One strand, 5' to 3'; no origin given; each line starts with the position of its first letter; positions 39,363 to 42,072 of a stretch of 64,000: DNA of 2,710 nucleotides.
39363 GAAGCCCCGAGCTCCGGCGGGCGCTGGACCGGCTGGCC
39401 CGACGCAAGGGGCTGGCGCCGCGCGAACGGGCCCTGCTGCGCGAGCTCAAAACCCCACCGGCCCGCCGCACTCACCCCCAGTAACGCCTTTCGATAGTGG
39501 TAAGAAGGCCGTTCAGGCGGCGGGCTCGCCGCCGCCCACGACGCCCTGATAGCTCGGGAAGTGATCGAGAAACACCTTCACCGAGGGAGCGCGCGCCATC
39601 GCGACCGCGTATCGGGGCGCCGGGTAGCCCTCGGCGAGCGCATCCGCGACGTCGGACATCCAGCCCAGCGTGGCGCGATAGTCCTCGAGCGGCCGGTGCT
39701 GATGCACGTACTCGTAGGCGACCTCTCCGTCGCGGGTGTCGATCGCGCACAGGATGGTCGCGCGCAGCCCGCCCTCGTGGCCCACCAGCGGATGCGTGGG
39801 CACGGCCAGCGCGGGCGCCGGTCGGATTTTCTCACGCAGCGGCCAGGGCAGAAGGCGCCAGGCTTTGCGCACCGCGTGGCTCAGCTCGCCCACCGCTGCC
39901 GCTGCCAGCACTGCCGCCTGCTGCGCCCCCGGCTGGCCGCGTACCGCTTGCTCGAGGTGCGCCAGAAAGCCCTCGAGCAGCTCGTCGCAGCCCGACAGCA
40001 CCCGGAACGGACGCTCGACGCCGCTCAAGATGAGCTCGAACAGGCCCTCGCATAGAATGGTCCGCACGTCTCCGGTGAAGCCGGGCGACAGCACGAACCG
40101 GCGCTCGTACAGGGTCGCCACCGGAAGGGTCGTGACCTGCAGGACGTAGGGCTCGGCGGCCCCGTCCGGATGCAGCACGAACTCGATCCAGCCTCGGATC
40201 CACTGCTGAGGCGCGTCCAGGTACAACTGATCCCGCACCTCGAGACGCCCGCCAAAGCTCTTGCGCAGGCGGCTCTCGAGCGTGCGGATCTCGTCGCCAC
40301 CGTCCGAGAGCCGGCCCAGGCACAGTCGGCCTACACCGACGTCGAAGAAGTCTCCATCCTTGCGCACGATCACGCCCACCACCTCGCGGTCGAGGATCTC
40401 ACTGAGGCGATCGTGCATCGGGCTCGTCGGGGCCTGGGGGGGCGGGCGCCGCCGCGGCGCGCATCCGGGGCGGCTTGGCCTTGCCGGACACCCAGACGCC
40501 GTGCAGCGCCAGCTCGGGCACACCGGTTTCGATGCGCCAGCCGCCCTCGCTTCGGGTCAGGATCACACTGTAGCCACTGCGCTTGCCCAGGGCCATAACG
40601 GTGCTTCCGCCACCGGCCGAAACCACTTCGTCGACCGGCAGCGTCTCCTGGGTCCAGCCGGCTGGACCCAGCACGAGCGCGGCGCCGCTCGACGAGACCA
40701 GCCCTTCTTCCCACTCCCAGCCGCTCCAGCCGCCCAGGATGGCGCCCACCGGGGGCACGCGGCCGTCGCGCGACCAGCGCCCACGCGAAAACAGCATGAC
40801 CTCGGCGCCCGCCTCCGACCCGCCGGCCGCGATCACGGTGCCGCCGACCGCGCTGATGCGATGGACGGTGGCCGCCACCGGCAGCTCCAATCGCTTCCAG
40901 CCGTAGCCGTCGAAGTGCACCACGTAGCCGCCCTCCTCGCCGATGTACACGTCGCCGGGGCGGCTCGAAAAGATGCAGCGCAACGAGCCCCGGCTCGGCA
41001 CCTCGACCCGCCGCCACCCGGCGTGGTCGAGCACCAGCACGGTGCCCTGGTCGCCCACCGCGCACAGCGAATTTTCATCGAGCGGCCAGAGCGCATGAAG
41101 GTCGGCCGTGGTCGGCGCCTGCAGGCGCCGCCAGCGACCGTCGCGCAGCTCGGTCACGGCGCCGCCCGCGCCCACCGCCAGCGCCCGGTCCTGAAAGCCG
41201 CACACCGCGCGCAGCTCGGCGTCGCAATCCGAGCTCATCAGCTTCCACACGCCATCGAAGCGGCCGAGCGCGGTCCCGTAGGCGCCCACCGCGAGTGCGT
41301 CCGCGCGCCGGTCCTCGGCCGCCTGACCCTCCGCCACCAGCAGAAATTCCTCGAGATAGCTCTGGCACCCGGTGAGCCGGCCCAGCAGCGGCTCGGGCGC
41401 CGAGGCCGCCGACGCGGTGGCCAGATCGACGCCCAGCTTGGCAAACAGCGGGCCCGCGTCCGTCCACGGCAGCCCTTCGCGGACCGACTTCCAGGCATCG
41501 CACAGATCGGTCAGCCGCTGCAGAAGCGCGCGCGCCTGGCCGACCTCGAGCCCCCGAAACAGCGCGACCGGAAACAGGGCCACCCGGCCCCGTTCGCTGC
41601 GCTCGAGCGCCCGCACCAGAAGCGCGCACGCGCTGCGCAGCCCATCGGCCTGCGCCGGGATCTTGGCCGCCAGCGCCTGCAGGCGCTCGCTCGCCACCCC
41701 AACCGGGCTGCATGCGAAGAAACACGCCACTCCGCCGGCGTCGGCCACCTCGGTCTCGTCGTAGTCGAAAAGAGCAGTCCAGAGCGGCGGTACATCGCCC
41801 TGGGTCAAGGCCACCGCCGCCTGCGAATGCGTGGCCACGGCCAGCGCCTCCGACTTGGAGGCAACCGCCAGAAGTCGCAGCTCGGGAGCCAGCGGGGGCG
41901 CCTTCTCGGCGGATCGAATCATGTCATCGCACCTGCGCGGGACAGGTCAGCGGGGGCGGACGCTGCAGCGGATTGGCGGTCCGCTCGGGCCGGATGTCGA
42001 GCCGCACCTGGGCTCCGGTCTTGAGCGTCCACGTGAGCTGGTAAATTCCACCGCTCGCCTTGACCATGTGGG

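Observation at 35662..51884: Auxiliary T6SS island with membrane-complex and spike genes but no sheath/baseplate genes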

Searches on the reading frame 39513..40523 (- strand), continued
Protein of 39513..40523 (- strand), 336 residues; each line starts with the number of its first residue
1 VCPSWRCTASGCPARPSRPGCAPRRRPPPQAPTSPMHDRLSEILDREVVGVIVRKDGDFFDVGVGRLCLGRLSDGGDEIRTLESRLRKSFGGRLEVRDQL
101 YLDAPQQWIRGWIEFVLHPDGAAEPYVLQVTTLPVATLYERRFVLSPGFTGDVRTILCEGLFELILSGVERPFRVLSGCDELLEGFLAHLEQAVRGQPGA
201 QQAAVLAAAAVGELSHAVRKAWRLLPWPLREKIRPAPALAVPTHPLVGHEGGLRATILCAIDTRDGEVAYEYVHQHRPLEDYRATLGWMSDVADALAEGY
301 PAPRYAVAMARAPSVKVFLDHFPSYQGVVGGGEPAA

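Call 80: find_encoding_contigs(protein=P0133, flank=10000, max_places=2)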
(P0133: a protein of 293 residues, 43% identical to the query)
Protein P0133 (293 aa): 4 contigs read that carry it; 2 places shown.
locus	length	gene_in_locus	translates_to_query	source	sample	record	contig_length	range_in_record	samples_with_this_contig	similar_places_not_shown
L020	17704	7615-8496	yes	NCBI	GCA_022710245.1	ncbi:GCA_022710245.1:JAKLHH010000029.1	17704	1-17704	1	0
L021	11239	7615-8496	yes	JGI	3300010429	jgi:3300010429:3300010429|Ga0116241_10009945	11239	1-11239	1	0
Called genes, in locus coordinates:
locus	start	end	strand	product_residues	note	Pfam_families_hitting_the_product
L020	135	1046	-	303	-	PF05406:WGR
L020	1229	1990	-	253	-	-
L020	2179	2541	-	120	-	-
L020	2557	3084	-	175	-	PF05359:DUF748 (faint), PF00691:OmpA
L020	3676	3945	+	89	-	PF05488:PAAR_motif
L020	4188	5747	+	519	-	PF05954:Phage_GPD, PF04717:Phage_base_V, PF20093:DUF6484 (faint)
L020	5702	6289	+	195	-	-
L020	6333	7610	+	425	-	-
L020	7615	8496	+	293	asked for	-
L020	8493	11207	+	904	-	PF05954:Phage_GPD, PF04717:Phage_base_V, PF20093:DUF6484 (weak), PF22178:Gp5_trimer_C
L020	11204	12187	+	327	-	PF02415:Chlam_PMP (faint)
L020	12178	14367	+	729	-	PF05954:Phage_GPD, PF04717:Phage_base_V, PF20093:DUF6484 (faint), PF22178:Gp5_trimer_C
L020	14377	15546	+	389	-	PF22596:Scabin-like (weak)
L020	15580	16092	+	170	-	-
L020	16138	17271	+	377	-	-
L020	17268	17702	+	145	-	?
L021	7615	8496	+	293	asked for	-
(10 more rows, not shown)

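Call 92: fold_search(model_id=the predicted structure, library=pdb)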
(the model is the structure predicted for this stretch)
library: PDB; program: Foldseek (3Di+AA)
matches with E <= 10: 390; with E <= 0.001: 0
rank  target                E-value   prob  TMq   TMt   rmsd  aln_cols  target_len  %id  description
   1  6ex0_A                5.2e-02  0.57  0.19  0.26   8.4       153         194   12  Crystal structure of RelP (SAS2) from Staphylococcus aureus bound to pppGpp in the post-catalytic state (released 2018-01-24)
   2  6ewz_A                5.5e-02  0.54  0.23  0.31   9.6       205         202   12  Crystal structure of RelP (SAS2) from Staphylococcus aureus bound to AMPCPP and GTP in the pre-catalytic state (released 2018-01-24)
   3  8pu1_B                7.3e-02  0.93  0.16  0.25   4.4        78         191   18  Structure of the toxin/antitoxin complex FaRel/ATfaRel2 with APCPP (released 2024-07-24)
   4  6ewz_B                8.6e-02  0.41  0.23  0.30   9.8       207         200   12  Crystal structure of RelP (SAS2) from Staphylococcus aureus bound to AMPCPP and GTP in the pre-catalytic state (released 2018-01-24)
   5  6ex0_B                9.6e-02  0.28  0.21  0.29  12.6       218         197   11  Crystal structure of RelP (SAS2) from Staphylococcus aureus bound to pppGpp in the post-catalytic state (released 2018-01-24)
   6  6fgj_B                1.2e-01  0.33  0.18  0.24   8.1       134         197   13  Crystal structure of the small alarmone synthethase 2 from Staphylococcus aureus (released 2018-02-07)
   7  8pu3_C                1.4e-01  0.95  0.18  0.26   3.6        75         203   19  Complex of the toxin/antitoxin FaRel2/ATfaRel2 (released 2024-07-24)
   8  4rwp_A                1.6e-01  0.16  0.18  0.16  16.9       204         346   14  Crystal structure of porcine OAS1 in complex with dsRNA (released 2015-05-20)
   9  6khi_J                2.0e-01  0.41  0.16  0.26   7.5       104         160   12  Supercomplex for cylic electron transport in cyanobacteria (released 2020-02-12)
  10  4rwn_A                2.1e-01  0.30  0.16  0.15   7.1       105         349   17  Crystal structure of the pre-reactive state of porcine OAS1 (released 2015-05-20)
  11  4rwo_A                2.2e-01  0.44  0.17  0.15   7.1       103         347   14  Crystal structure of the porcine OAS1 L149R mutant in complex with dsRNA and ApCpp in the AMP donor position (released 2015-05-20)
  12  8esz_S3               2.3e-01  0.20  0.15  0.19   7.7        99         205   10  Structure of mitochondrial complex I from Drosophila melanogaster, Helix-locked state (released 2023-03-29)
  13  3wfp_A                2.5e-01  0.10  0.18  0.13  15.6       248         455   14  tRNA processing enzyme (apo form 2) (released 2014-01-01)
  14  9g83_C                2.9e-01  0.44  0.17  0.25   6.5       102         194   13  Respiratory supercomplex CI1-CIII2-CIV2-(cbb3)1 from alphaproteobacterium (released 2026-02-04)
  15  4xq7                  3.1e-01  0.21  0.15  0.13   7.9       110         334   15  The crystal structure of the OAS-like domain (OLD) of human OASL (released 2015-04-22)
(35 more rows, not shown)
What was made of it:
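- On RelA/SpoT-homologue (RSH) synthetase: The top Foldseek hits are RelP, FaRel and SAS1 (E 0.05-0.9, call 92).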

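Call 94: find_encoding_contigs(protein=P0125, flank=10000, max_places=3)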
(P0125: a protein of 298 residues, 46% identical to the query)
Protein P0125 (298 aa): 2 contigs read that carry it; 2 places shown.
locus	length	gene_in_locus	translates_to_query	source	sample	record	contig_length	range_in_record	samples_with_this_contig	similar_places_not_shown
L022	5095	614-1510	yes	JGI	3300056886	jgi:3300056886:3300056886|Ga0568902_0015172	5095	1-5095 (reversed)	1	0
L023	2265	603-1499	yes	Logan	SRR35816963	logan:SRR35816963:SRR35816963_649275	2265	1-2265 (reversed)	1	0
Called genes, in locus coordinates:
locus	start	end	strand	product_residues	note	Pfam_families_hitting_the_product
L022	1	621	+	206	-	?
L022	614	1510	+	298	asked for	-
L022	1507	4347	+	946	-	PF05954:Phage_GPD, PF20093:DUF6484 (faint), PF04717:Phage_base_V, PF22178:Gp5_trimer_C, PF00648:Peptidase_C2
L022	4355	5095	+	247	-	?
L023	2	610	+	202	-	?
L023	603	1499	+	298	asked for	-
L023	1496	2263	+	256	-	?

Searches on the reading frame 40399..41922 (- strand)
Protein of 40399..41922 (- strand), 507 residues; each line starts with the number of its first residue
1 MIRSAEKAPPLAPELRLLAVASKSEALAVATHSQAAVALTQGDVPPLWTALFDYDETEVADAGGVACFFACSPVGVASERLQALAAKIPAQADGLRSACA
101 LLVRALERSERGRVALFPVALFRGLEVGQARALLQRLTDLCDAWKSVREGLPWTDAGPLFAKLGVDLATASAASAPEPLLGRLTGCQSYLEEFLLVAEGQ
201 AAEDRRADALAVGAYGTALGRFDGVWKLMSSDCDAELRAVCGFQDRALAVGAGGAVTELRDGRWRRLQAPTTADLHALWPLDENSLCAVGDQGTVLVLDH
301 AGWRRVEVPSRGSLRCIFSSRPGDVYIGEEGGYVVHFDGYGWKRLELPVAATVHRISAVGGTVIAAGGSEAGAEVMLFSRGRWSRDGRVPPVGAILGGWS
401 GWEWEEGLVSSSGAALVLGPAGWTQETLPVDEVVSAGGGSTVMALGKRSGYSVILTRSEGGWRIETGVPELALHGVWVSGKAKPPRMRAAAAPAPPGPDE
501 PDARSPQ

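Call 5: search_protein_families(library=pfam, proteins=[window:40399-41922:-], max_evalue=0.01)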
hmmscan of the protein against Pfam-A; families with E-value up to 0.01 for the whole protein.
window:40399-41922:- (507 aa): 0 families

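Call 9: search_protein_families(library=ncbifam, proteins=[window:40399-41922:-], max_evalue=0.1)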
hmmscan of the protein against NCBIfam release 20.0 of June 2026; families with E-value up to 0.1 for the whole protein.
window:40399-41922:- (507 aa): 0 families

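Call 11: find_encoding_contigs(protein=window:40399-41922:-, flank=10000, max_places=6)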
Protein window:40399-41922:- (507 aa): 2 contigs read that carry it; 2 places shown.
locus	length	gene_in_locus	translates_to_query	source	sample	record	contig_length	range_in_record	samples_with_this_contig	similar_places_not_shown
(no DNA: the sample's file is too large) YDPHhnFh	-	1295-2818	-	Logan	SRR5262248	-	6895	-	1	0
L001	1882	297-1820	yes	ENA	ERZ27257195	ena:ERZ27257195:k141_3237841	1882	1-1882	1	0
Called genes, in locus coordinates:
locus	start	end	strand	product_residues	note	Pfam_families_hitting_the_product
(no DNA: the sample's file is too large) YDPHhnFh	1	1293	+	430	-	?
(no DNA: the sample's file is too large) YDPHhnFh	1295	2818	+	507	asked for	-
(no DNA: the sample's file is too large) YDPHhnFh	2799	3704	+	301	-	-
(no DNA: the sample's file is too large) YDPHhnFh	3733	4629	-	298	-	-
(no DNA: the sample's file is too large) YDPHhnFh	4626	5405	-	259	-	PF03734:YkuD (weak)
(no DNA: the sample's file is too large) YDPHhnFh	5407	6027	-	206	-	PF05488:PAAR_motif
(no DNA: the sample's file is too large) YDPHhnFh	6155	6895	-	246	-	?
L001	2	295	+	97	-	?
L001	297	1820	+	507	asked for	-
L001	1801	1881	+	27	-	?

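Call 15: find_homologous_proteins(query=window:40399-41922:-, max_evalue=0.001)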
Query window:40399-41922:- (507 aa): 3 proteins with E <= 0.001 among 8000 candidates.
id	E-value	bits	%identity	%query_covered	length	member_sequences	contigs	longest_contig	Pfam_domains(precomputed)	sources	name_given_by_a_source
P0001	0.0e+0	1119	100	100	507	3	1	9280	-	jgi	-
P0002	5.6e-78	281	38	88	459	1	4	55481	-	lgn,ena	-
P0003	7.4e-7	47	30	27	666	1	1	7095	-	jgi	jgi:hypothetical protein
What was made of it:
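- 40399..41922 (-): unk1: 507-aa cytoplasmic protein. A helical N-terminal half of about 200 aa is followed by a C-terminal beta-propeller. It starts 1 nt after the tssM stop and overlaps unk2 by 20 nt. Only one real homologue was found by word search (call 15).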

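Call 16: find_encoding_contigs(protein=P0002, flank=10000, max_places=4)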
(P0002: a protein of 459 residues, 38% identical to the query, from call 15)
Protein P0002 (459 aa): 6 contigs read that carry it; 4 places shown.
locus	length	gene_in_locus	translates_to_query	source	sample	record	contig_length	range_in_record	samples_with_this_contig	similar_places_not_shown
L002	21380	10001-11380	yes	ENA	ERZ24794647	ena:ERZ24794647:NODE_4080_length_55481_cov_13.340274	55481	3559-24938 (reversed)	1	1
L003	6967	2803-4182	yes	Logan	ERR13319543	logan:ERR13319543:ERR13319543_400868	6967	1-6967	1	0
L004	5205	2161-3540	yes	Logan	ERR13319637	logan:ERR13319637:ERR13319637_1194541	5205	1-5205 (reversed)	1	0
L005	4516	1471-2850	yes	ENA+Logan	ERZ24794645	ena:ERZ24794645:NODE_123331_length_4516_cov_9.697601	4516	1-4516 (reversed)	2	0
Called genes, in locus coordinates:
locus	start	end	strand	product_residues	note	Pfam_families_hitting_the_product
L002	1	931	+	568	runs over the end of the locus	PF07969:Amidohydro_3, PF01979:Amidohydro_1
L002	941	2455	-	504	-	PF00069:Pkinase, PF07714:PK_Tyr_Ser-Thr, PF00027:cNMP_binding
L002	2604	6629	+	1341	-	-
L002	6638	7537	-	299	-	PF00701:DHDPS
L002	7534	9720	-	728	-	PF00069:Pkinase, PF07714:PK_Tyr_Ser-Thr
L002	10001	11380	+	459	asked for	-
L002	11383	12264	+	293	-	-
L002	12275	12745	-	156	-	PF14433:SUKH-3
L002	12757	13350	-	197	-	-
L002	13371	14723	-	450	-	PF05488:PAAR_motif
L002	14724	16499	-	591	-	PF05954:Phage_GPD, PF04717:Phage_base_V, PF22178:Gp5_trimer_C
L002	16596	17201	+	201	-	-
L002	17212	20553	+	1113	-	PF01471:PG_binding_1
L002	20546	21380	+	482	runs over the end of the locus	-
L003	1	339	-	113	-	?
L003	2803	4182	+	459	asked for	-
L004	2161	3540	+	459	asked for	-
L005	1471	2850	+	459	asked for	-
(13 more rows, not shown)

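Call 17: find_encoding_contigs(protein=P0003, flank=10000, max_places=3)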
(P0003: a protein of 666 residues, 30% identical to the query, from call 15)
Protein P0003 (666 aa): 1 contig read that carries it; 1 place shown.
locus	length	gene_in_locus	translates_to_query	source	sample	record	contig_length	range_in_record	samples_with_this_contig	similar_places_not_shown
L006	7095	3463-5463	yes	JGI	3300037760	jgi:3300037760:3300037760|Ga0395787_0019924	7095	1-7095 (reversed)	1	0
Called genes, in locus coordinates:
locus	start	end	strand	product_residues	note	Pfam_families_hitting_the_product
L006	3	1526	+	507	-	?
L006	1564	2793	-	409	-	PF00174:Oxidored_molyb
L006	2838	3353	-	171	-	-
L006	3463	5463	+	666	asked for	-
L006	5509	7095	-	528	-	?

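Call 39: search_solved_structures(query=A2, max_evalue=1)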
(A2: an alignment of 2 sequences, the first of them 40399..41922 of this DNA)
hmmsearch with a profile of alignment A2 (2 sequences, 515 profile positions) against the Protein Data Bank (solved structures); distinct sequences matched with E-value up to 1: 1.
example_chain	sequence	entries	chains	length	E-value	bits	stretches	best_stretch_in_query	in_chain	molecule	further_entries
7egt_B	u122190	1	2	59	0.37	12.4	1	318-357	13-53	DNA helicase UvrD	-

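Call 43: predict_structure(alignment_id=A2)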
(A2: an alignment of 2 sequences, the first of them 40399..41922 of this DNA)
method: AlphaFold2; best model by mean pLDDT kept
length: 507 residues; sequences in the alignment: 2
mean_pLDDT: 63.8   pTM: 0.58
mean pLDDT of the five models: 63.8, 61.0, 54.0, 49.9, 41.4
residues with pLDDT >= 90: 108; 70-90: 148; 50-70: 44; < 50: 207
segments of 3 or more residues with pLDDT < 50: 1-75, 91-99, 109-202, 481-507
pLDDT, mean of each block of 10 residues (from residue 1): 27 28 27 32 33 32 33 49 52 45 51 36 35 43 43 40 39 37 33 35 70 81 73 80 87 90 83 94 91 93 92 90 87 90 90 87 86 88 89 87 74 87 88 83 83 82 73 82 39 41 37
secondary structure, 60 per line:
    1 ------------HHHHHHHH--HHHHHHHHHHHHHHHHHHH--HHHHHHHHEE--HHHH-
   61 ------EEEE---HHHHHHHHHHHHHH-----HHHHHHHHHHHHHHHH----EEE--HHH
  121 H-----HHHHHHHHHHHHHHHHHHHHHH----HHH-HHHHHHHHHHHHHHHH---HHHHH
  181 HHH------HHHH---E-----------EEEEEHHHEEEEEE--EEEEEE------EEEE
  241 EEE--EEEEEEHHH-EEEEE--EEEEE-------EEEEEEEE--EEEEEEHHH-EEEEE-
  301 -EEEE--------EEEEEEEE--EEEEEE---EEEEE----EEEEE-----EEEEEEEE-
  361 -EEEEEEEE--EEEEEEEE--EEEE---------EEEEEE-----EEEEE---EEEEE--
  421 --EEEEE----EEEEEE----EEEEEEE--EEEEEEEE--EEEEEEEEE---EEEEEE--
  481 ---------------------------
elements in order: H13-20 H23-41 H44-51 H56-59 E67-70 H74-87 H93-108 E113-115 H118-121 H127-148 H157-172 H176-183 H190-193 E209-213 E217-222 E225-230 E237-243 E246-251 E256-260 E263-267 E275-282 E285-290 E295-299 E302-305 E314-321 E324-329 E333-337 E342-346 E352-359 E362-369 E372-379 E382-385 E395-400 E406-410 E414-418 E423-427 E432-437 E442-448 E451-458 E461-469 E473-478
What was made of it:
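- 40399..41922 (-): AF2 gives a confident propeller for residues about 205-480 and low confidence for the N-terminal half (call 43).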

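Call 91: fold_search(model_id=the predicted structure, library=pdb)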
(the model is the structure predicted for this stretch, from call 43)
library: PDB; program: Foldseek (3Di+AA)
matches with E <= 10: 1520; with E <= 0.001: 841
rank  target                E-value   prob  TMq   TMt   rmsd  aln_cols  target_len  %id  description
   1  8fkp_NQ               1.6e-07  1.00  0.43  0.64   4.7       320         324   13  Human nucleolar pre-60S ribosomal subunit (State A1) (released 2023-07-12)
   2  5m89_A                1.7e-07  1.00  0.35  0.51  10.9       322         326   14  Spliceosome component (released 2018-03-14)
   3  5fsb_A                1.9e-07  1.00  0.30  0.59   6.9       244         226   16  Structure of tectonin 2 from laccaria bicolor in complex with 2-o-methyl-methyl-seleno-beta-l-fucopyranoside (released 2017-03-29)
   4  2qc5                  2.0e-07  1.00  0.43  0.70   3.0       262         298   11  Streptogramin B lyase structure (released 2008-10-14)
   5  5m89_B                2.6e-07  1.00  0.34  0.51  10.9       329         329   13  Spliceosome component (released 2018-03-14)
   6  7kqq_B                2.7e-07  1.00  0.39  0.61   4.5       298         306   13  Crystal structure of human WDR55 (released 2020-12-30)
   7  9i2c_A                3.3e-07  1.00  0.34  0.36  20.7       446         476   11  Cryo-EM structure of KBTBD4 WT-HDAC2-CoREST1 2:1:1 complex mediated by molecular glue UM171 (released 2025-04-09)
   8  5ojr_A                3.5e-07  1.00  0.38  0.58   6.3       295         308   15  YCF48 bound to D1 peptide (released 2018-08-08)
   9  9w90_A                5.0e-07  1.00  0.37  0.44  24.5       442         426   13  DDB1-DDA1-DET1-Ube2e2-COP1-c-Jun-STK40 complex (released 2026-01-28)
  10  5ojr_D                5.8e-07  1.00  0.37  0.58   6.3       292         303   14  YCF48 bound to D1 peptide (released 2018-08-08)
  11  5fsc_B                6.4e-07  1.00  0.30  0.61   7.1       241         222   16  Structure of tectonin 2 from Laccaria bicolor in complex with allyl- alpha_4-methyl-mannoside (released 2017-03-29)
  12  9ekp_A                7.9e-07  1.00  0.40  0.63   5.1       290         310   18  Crystal structure of WDR55 in complex with XS381774 (released 2025-12-10)
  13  4l9o_A                7.9e-07  1.00  0.39  0.57  11.7       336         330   12  Crystal Structure of the Sec13-Sec16 blade-inserted complex from Pichia pastoris (released 2013-10-02)
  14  9lul_K                8.7e-07  1.00  0.37  0.36  25.9       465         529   12  Local refinement of stacked like DDB1-DDA1-DET1-Ube2e2-COP1 complex (layer 1) (released 2026-01-28)
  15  9d5n_CH               9.1e-07  1.00  0.42  0.36   6.3       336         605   12  48-nm doublet microtubule from Trichomonas vaginalis strain G3 (released 2025-05-14)
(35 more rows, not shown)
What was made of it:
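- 40399..41922 (-): Foldseek hits are generic WD40, Ycf48 and tectonin propellers (call 91).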
